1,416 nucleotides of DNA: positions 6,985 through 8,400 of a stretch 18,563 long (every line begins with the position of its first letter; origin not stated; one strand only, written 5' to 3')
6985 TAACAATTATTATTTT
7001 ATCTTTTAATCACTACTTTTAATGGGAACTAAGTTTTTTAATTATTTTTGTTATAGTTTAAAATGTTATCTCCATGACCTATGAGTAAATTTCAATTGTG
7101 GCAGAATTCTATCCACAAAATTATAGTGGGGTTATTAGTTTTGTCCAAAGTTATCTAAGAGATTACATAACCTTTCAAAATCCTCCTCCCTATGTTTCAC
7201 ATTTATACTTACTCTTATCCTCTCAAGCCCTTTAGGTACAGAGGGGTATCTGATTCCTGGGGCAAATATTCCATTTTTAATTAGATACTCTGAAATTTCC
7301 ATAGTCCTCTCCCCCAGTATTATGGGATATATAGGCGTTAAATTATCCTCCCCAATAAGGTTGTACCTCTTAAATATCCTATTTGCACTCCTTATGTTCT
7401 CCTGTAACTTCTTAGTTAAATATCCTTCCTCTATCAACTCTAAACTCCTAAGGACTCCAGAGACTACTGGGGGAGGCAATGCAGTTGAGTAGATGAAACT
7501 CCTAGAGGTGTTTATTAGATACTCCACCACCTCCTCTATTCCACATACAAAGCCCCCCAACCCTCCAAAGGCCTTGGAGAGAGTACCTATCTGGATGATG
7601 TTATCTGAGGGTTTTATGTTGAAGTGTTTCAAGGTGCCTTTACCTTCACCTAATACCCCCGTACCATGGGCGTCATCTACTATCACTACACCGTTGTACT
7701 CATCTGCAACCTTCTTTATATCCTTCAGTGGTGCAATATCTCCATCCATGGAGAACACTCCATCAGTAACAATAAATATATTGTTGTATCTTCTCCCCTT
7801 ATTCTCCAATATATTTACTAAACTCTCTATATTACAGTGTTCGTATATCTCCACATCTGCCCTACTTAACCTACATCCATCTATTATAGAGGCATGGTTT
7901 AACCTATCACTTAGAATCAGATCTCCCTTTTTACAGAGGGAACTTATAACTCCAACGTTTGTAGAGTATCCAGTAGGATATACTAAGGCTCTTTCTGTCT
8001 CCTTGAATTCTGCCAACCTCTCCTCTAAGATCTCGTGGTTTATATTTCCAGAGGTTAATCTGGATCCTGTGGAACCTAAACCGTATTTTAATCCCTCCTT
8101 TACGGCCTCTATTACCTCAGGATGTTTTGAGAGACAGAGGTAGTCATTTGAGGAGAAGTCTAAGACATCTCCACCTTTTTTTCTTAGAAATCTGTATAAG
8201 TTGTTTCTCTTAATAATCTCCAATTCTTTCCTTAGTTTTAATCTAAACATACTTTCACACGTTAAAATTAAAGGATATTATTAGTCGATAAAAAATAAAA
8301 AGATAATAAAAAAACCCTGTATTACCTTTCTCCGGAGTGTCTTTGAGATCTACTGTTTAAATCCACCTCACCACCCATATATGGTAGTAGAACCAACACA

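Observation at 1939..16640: One foldback (imperfect-palindrome) repeat family fills almost every long intergenic spacer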

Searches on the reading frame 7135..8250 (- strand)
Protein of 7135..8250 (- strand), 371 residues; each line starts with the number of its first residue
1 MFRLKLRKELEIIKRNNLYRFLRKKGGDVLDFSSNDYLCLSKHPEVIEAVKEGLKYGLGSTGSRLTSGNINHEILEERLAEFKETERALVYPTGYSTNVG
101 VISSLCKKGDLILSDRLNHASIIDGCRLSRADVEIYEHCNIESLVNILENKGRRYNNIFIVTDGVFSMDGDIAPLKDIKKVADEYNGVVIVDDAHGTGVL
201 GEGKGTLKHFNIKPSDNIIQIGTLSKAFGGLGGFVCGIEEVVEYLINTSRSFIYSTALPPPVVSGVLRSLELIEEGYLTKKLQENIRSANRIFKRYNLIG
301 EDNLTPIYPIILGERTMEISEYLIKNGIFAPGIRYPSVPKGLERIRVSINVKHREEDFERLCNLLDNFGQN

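Call 12: search_protein_families(library=pfam, proteins=[window:7135-8250:-])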
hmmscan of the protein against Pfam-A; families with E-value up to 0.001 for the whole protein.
window:7135-8250:- (371 aa): 2 families
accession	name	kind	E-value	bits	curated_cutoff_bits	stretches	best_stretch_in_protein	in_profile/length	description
PF00155.27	Aminotran_1_2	-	1.8e-54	185.7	19.7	1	28-363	2-359/361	Aminotransferase class I and II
PF01053.26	Cys_Met_Meta_PP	-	2.7e-06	26.6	27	1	67-200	49-181/381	Cys/Met metabolism PLP-dependent enzyme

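Call 36: find_homologous_proteins(query=window:7135-8250:-, max_evalue=1e-60)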
Query window:7135-8250:- (371 aa): 7702 proteins with E <= 1e-60 among 8000 candidates; the best 120 are listed.
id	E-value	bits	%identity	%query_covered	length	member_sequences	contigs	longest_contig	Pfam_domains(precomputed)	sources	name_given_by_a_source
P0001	1.6e-229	779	95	100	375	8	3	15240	PF00155.28,PF01053.27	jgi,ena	-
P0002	7.2e-216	734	90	95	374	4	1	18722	PF00155.28,PF01053.27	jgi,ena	-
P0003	1.8e-215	733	89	99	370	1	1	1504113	PF00155.28,PF01053.27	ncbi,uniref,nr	ncbi:8-amino-7-oxononanoate synthase [Methanofervidicoccus sp. A16]|uniref:8-amino-7-oxononanoate sy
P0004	1.9e-208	710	85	100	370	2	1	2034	PF00155.28,PF01053.27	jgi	-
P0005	1.3e-198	677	83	98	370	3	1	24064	PF00155.28,PF01053.27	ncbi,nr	ncbi:8-amino-7-oxononanoate synthase [Methanothermococcus sp. SCGC AD-155-C09]|nr:8-amino-7-oxononan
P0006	7.4e-186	635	75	98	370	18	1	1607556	PF00155.28,PF01053.27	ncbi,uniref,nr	ncbi:8-amino-7-oxononanoate synthase [Methanocaldococcus bathoardescens]|uniref:8-amino-7-ketopelarg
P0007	1.1e-184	631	74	98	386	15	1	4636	PF00155.28,PF01053.27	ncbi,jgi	-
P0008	4.3e-184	630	74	99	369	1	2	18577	PF00155.28,PF01053.27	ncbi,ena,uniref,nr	ncbi:8-amino-7-oxononanoate synthase [Methanothermococcus sp.]|uniref:8-amino-7-oxononanoate synthas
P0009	4.8e-183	626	75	98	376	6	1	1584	PF00155.28,PF01053.27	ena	-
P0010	7.0e-182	622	74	98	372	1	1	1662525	PF00155.28,PF01053.27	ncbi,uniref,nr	ncbi:8-amino-7-oxononanoate synthase [Methanothermococcus okinawensis]|uniref:8-amino-7-ketopelargon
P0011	3.1e-181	620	74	98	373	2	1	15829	PF00155.28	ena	-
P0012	3.5e-181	620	73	99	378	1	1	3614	PF00155.28,PF01053.27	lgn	-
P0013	4.1e-181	620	74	99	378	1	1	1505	PF00155.28,PF01053.27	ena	-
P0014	1.1e-177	608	73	98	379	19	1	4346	PF00155.28,PF01053.27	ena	-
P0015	1.7e-176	605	72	99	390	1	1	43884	PF00155.28,PF01053.27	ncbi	-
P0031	2.1e-124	433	87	60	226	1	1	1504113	PF00155.28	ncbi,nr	ncbi:hypothetical protein CFE53_02960 [Methanofervidicoccus sp. A16]|nr:hypothetical protein CFE53_0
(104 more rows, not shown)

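Call 37: find_encoding_contigs(protein=P0001, flank=10000, max_places=5)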
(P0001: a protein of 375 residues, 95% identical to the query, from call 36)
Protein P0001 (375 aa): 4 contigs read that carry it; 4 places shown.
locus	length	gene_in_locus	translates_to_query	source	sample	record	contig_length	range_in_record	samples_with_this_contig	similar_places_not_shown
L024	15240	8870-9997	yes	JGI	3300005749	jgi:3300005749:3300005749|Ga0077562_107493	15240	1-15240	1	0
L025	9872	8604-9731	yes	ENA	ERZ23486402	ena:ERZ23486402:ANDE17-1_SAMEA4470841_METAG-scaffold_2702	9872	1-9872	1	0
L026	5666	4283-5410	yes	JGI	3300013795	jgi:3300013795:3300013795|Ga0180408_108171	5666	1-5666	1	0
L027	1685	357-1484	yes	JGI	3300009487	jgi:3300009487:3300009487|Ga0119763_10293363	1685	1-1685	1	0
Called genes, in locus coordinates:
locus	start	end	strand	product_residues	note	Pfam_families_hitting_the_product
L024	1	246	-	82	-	?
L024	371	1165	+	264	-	PF00142:Fer4_NifH (faint), PF01656:CbiA, PF02374:ArsA_ATPase, PF06564:CBP_BcsQ (faint), PF10609:ParA, PF13479:AAA_24 (faint), PF13614:AAA_31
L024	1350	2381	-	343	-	PF22616:HMD_N, PF03201:HMD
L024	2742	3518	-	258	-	PF04055:Radical_SAM, PF13353:Fer4_12 (weak)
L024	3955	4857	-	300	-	PF18301:preATP-grasp_3, PF02655:ATP-grasp_3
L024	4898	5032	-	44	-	-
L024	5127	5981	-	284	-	PF04422:FrhB_FdhB_N, PF04432:FrhB_FdhB_C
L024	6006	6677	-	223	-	PF25160:LdpA_Fe-S-bd (faint), PF12797:Fer4_2 (faint), PF12837:Fer4_6 (faint), PF01058:Oxidored_q6, PF00037:Fer4, PF13237:Fer4_10, PF12838:Fer4_7 (weak), PF13187:Fer4_9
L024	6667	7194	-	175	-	PF01750:HycI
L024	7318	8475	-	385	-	PF00374:NiFeSe_Hases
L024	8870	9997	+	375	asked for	PF00155:Aminotran_1_2, PF01053:Cys_Met_Meta_PP (weak)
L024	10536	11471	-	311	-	PF01368:DHH, PF02833:DHHA2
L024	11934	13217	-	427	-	PF02558:ApbA (faint), PF03446:NAD_binding_2 (weak), PF03721:UDPG_MGDP_dh_N, PF00984:UDPG_MGDP_dh, PF03720:UDPG_MGDP_dh_C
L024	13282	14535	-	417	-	PF00999:Na_H_Exchanger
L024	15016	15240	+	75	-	?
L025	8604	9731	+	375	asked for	PF00155:Aminotran_1_2, PF01053:Cys_Met_Meta_PP (weak)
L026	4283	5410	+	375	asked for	PF00155:Aminotran_1_2, PF01053:Cys_Met_Meta_PP (weak)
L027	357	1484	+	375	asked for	PF00155:Aminotran_1_2, PF01053:Cys_Met_Meta_PP (weak)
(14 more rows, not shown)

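Call 38: find_encoding_contigs(protein=P0002, flank=10000, max_places=5)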
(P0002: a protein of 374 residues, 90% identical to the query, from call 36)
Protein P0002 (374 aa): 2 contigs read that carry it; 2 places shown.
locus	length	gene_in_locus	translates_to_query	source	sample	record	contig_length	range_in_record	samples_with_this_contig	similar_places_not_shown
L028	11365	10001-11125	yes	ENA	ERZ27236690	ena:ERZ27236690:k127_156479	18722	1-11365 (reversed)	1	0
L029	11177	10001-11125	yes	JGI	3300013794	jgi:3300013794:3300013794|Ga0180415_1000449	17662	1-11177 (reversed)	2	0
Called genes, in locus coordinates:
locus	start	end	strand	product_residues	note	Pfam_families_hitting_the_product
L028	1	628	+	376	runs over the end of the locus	PF14397:ATPgrasp_ST (weak), PF02655:ATP-grasp_3, PF08443:RimK (faint), PF14398:ATPgrasp_YheCD, PF02222:ATP-grasp, PF02955:GSH-S_ATP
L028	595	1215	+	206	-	PF02002:TFIIE_alpha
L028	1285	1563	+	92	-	PF01918:Alba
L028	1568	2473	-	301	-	PF01379:Porphobil_deam, PF03900:Porphobil_deamC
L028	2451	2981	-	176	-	PF00149:Metallophos, PF12850:Metallophos_2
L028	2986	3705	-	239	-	PF02602:HEM4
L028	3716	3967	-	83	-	PF27273:MJ0235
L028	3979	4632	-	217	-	PF00215:OMPdecase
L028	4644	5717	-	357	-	PF04055:Radical_SAM (weak)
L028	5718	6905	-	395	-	PF02441:Flavoprotein, PF04127:DFP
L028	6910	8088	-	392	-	PF04055:Radical_SAM, PF26257:DUF8061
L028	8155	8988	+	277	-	-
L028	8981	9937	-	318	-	PF04055:Radical_SAM, PF08608:Wyosine_form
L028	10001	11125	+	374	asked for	PF00155:Aminotran_1_2, PF01053:Cys_Met_Meta_PP (faint)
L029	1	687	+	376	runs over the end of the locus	PF14397:ATPgrasp_ST (weak), PF02655:ATP-grasp_3, PF08443:RimK (faint), PF14398:ATPgrasp_YheCD, PF02222:ATP-grasp, PF02955:GSH-S_ATP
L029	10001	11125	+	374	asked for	PF00155:Aminotran_1_2, PF01053:Cys_Met_Meta_PP (faint)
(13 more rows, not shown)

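Call 39: find_encoding_contigs(protein=P0003, flank=10000, max_places=3)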
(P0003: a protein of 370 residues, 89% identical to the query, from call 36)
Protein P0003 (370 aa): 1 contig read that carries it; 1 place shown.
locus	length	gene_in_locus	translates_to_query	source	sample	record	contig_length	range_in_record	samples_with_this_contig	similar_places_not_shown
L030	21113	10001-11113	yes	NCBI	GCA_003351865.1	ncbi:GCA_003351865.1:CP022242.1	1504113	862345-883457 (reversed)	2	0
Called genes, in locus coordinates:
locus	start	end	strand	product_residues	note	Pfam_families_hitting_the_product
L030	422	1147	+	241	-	PF00590:TP_methylase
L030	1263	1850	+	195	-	PF02525:Flavodoxin_2, PF03358:FMN_red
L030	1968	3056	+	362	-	PF00091:Tubulin, PF12327:FtsZ_C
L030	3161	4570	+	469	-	PF01047:MarR (weak), PF09339:HTH_IclR (faint), PF12802:MarR_2, PF13412:HTH_24, PF24034:DUF7343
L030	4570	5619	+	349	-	PF04122:CW_binding_2 (faint)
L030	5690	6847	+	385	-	PF13528:Glyco_trans_1_3, PF04101:Glyco_tran_28_C, PF06722:EryCIII-like_C, PF00201:UDPGT (weak)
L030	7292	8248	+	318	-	PF01933:CofD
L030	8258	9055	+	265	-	PF04414:tRNA_deacylase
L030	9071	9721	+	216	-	PF02254:TrkA_N, PF02080:TrkA_C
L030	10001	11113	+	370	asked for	PF00155:Aminotran_1_2, PF01053:Cys_Met_Meta_PP (weak)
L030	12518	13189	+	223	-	PF13746:Fer4_18 (weak), PF00037:Fer4 (weak), PF12838:Fer4_7 (weak), PF25160:LdpA_Fe-S-bd (weak), PF13237:Fer4_10 (weak), PF00037:Fer4 (weak), PF12838:Fer4_7 (weak), PF13237:Fer4_10, +12 more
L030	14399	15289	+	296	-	PF00696:AA_kinase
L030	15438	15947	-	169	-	PF09858:DUF2085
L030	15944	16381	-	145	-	PF27404:MJ1491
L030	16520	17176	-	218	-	PF00923:TAL_FSA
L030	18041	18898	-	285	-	PF17647:DUF5518 (faint), PF27404:MJ1491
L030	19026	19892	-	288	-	PF01634:HisG, PF08029:HisG_C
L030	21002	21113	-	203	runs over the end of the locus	PF01557:FAA_hydrolase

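Call 47: find_encoding_contigs(protein=P0031, flank=10000, max_places=2)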
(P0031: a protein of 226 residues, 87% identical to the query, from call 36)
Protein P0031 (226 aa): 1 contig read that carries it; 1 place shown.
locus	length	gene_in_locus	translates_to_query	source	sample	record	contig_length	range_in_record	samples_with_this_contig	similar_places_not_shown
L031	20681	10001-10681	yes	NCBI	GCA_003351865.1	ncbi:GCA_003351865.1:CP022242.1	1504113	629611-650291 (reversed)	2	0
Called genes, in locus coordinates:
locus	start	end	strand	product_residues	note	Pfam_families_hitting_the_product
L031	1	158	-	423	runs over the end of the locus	PF01977:UbiD, PF20696:UbiD_C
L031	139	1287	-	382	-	PF01979:Amidohydro_1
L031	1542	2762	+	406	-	PF01663:Phosphodiest (faint), PF01676:Metalloenzyme, PF10143:PhosphMutase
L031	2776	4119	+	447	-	PF00206:Lyase_1, PF08328:ASL_C (weak), PF10397:ADSL_C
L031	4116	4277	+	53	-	PF03966:Trm112p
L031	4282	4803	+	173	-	PF10469:AKAP7_NLS, PF02834:LigT_PEase, PF13563:2_5_RNA_ligase2, PF02834:LigT_PEase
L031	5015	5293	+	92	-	PF01998:DUF131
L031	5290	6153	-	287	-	PF01063:Aminotran_4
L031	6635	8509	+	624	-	PF03453:MoeA_N, PF00994:MoCF_biosynth, PF03454:MoeA_C, PF12727:PBP_like, PF12974:Phosphonate-bd (weak)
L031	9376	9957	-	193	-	PF03737:RraA-like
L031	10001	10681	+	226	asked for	PF00155:Aminotran_1_2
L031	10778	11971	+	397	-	-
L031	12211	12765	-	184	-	PF00156:Pribosyltran, PF14681:UPRTase (weak), PF15609:PRTase_2 (faint)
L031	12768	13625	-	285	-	PF00142:Fer4_NifH (faint), PF10609:ParA, PF01656:CbiA, PF02374:ArsA_ATPase (faint), PF09140:MipZ (weak), PF13614:AAA_31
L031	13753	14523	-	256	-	PF00696:AA_kinase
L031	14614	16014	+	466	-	PF00171:Aldedh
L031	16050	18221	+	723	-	-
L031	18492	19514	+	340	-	PF04007:DUF354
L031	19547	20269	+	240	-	PF27030:AbpE_bact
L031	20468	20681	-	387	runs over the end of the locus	-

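Call 51: search_protein_families(library=ncbifam, proteins=[L031:10778-11971:+, L031:16050-18221:+], max_evalue=0.01)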
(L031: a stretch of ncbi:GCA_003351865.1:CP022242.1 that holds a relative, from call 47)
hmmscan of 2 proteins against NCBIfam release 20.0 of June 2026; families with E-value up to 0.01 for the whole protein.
L031:10778-11971:+ (397 aa): 8 families
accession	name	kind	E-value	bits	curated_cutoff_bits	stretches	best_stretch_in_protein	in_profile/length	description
TIGR02608.1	delta_60_rpt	domain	1.9e-19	69.2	76.5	0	67-106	2-38/55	delta-60 repeat domain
TIGR03300.1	assembly_YfgL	equivalog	2.3e-18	66.1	285.2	3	188-288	59-160/377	outer membrane protein assembly factor BamB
NF008351.0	PRK11138.1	equivalog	2.5e-06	26.2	423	0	66-143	109-188/394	outer membrane protein assembly factor BamB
NF053615.1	SerThrKinAfsKStmc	equivalog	5.4e-06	25.3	1300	1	114-288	617-799/809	protein serine/threonine kinase AfsK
NF033764.1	gliding_CglF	equivalog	2e-05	24.6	90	0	230-247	53-70/88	adventurous gliding motility protein CglF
NF045725.1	TmcD_fam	equivalog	2.4e-05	23.4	440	0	16-122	259-359/412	electron transfer complex subunit TmcD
NF041516.1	PA2928_fam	subfamily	3.2e-05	23.5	70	0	203-252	314-369/376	PA2928 family protein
NF011848.0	PRK15320.1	equivalog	0.0063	15.8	508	0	263-294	39-70/251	transcriptional activator SprB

L031:16050-18221:+ (723 aa): 0 families

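Call 52: search_protein_families(library=pfam, proteins=[L031:10778-11971:+, L031:16050-18221:+], max_evalue=0.1)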
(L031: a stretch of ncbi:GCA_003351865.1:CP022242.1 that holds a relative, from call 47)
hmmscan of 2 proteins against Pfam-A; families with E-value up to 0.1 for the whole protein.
L031:10778-11971:+ (397 aa): 43 families (the best 25 are shown)
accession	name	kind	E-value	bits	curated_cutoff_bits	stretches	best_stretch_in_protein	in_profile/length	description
PF00400.38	WD40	-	2.2e-39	132.6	27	6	66-93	12-39/39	WD domain, G-beta repeat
PF13570.13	Beta-prop_ACSF4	-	1.6e-35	123.6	133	2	15-222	41-255/329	Beta-alanine-activating enzyme, beta-propeller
PF25174.1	Beta-prop_THOC3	-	4.2e-27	95.3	305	2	67-300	4-252/272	THOC3 beta-propeller domain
PF23414.1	Beta-prop_EML_2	-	7.4e-25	88.3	90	3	192-294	8-114/266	Echinoderm microtubule-associated protein second beta-propeller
PF25292.1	Beta-prop_CGLA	-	3e-20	73.4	26.8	4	24-102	33-112/316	Lambda-carrageenase beta-propeller domain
PF18975.6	DUF5711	-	5e-18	65.9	26.3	2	167-278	39-156/344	Family of unknown function (DUF5711)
PF24805.1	EIF3I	-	5.9e-18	65.5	200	2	217-283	184-251/324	EIF3I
PF13360.13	PQQ_2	-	6.5e-17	62.4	27.6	3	167-284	5-129/233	Outer membrane protein assembly factor BamB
PF24814.1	WD40_Prp19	-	7e-16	58.5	320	3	21-201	90-279/281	Prp19 WD40 domain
PF24817.1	WD40_WDHD1_1st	-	1.6e-15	57.5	109.9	3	218-307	83-173/291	WDHD1 first WD40 domain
PF23381.1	Beta-prop_IFT122_1st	-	3.2e-13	49.8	28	2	71-124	285-339/350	IFT122 first beta-propeller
PF17164.10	DUF5122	-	3.7e-12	46.7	27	0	32-45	2-15/36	Domain of unknown function (DUF5122) beta-propeller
PF25172.1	Beta-prop_WDR3_2nd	-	7e-12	45.6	140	1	185-290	2-109/293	WDR3 second beta-propeller domain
PF25173.1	Beta-prop_WDR3_1st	-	8.6e-11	42.3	154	1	217-289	24-99/184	WDR3 first beta-propeller domain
PF23586.2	Beta-prop_NWD2_C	-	1.2e-09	38.2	33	0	186-245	12-75/341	NWD2 C-terminal beta-propeller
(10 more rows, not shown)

L031:16050-18221:+ (723 aa): 1 family
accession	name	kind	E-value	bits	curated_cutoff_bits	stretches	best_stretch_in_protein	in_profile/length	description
PF06668.17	ITI_HC_C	-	0.065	13.3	27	0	280-364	93-178/189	Inter-alpha-trypsin inhibitor heavy chain C-terminus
